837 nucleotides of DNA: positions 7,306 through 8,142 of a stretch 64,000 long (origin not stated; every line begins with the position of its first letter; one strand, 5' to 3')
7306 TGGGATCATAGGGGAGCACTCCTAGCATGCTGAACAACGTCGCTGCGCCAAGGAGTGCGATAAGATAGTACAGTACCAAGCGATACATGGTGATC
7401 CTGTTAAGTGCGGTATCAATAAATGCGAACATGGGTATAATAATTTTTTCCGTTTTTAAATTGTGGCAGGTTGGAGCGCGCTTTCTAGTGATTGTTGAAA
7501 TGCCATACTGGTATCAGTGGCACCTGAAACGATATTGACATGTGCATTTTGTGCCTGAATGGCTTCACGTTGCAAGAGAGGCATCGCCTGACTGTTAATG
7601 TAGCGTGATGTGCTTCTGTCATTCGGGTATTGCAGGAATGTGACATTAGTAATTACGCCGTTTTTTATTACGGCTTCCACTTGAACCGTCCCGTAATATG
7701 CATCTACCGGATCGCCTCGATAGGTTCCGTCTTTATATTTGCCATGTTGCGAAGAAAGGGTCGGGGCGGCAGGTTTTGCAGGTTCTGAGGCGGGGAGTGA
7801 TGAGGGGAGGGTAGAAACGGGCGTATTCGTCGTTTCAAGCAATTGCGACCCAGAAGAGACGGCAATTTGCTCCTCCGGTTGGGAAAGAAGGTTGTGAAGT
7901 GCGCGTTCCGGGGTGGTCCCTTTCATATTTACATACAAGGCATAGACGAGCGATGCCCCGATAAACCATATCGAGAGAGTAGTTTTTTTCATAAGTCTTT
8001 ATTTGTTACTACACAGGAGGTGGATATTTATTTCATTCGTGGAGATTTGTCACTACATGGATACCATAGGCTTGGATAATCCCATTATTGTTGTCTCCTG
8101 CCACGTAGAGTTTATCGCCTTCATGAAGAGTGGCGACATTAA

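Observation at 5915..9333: ECF-sigma-linked operon: membrane protein, exported FMN-binding protein with SGAT flavinylation site, and RnfD/NqrB-like membrane domain fused to an FNR-like NAD(P)H module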

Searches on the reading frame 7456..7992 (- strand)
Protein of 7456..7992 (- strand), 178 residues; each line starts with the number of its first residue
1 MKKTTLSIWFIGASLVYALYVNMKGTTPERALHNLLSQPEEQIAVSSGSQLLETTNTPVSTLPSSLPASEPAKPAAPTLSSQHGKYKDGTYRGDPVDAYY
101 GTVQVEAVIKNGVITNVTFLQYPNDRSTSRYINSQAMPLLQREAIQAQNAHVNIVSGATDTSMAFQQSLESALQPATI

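Call 3: search_protein_families(library=pfam, proteins=[window:7456-7992:-], max_evalue=0.1)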
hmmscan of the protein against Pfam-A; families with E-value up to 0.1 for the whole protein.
window:7456-7992:- (178 aa): 1 family
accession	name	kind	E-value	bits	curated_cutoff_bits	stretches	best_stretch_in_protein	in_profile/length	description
PF04205.19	FMN_bind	-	1.2e-07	32.7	22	1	99-174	2-77/77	FMN-binding domain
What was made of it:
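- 7456..7992 (-): NqrC/RnfG-like FMN_bind subunit, 178 aa: N-terminal signal anchor (MKK plus a hydrophobic stretch), Ser/Thr/Pro-rich linker, FMN-binding domain. PF04205 E=1.2e-7 over the full profile (call 3).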

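Call 4: search_protein_families(library=ncbifam, proteins=[window:7456-7992:-], max_evalue=0.1)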
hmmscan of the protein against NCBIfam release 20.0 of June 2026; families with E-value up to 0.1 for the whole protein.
window:7456-7992:- (178 aa): 1 family
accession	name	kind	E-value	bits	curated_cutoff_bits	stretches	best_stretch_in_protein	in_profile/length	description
NF041941.1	lipo_FMN_PplA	exception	0.0044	16.2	325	0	138-169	125-157/302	extracellular electron transfer flavoprotein PplA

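Call 65: search_solved_structures(query=window:7456-7992:-, max_evalue=1, show_alignments=4)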
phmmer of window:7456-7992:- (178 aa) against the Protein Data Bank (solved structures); distinct sequences matched with E-value up to 1: 2.
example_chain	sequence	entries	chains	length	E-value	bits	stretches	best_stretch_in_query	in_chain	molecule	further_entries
8p2a_A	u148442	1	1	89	8.7e-11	45.3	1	90-175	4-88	FMN-binding domain-containing protein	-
3o6u_A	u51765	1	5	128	0.64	13.2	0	135-175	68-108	uncharacterized protein CPE2226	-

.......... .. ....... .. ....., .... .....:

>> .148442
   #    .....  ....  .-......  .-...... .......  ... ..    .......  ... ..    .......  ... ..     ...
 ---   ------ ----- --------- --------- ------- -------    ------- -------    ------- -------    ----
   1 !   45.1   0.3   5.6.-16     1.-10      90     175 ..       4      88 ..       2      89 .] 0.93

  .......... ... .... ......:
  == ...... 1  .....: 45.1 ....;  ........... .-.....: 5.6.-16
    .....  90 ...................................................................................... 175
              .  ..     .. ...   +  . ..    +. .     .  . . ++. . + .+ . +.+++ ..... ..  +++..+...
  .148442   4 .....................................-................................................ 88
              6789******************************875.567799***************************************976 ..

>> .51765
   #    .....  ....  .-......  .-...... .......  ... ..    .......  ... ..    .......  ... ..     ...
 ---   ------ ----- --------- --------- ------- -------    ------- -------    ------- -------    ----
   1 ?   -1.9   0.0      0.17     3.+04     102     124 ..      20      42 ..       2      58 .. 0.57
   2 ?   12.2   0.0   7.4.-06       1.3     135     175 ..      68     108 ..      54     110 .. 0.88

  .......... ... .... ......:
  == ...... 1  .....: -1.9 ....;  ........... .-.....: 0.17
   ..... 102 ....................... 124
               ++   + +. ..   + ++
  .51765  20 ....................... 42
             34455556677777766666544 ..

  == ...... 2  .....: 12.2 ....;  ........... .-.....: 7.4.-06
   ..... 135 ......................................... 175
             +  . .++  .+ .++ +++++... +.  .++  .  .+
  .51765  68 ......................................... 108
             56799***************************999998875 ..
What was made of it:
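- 7456..7992 (-): 8p2a FMN-binding domain E=8.7e-11 (call 65).
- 7516..7518 (-): Codon of Thr159, the predicted ApbE flavinylation site (NIVSGAT). It aligns to the SGAT of 8p2a (call 65).
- On ApbE substrates of the FMN_bind (NqrC/RnfG) type: It aligns with the SGAT of 8p2a (call 65).
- Checked: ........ aligns with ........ of a solved FMN-binding domain (8p2a, E=8.7e-11; call 65).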
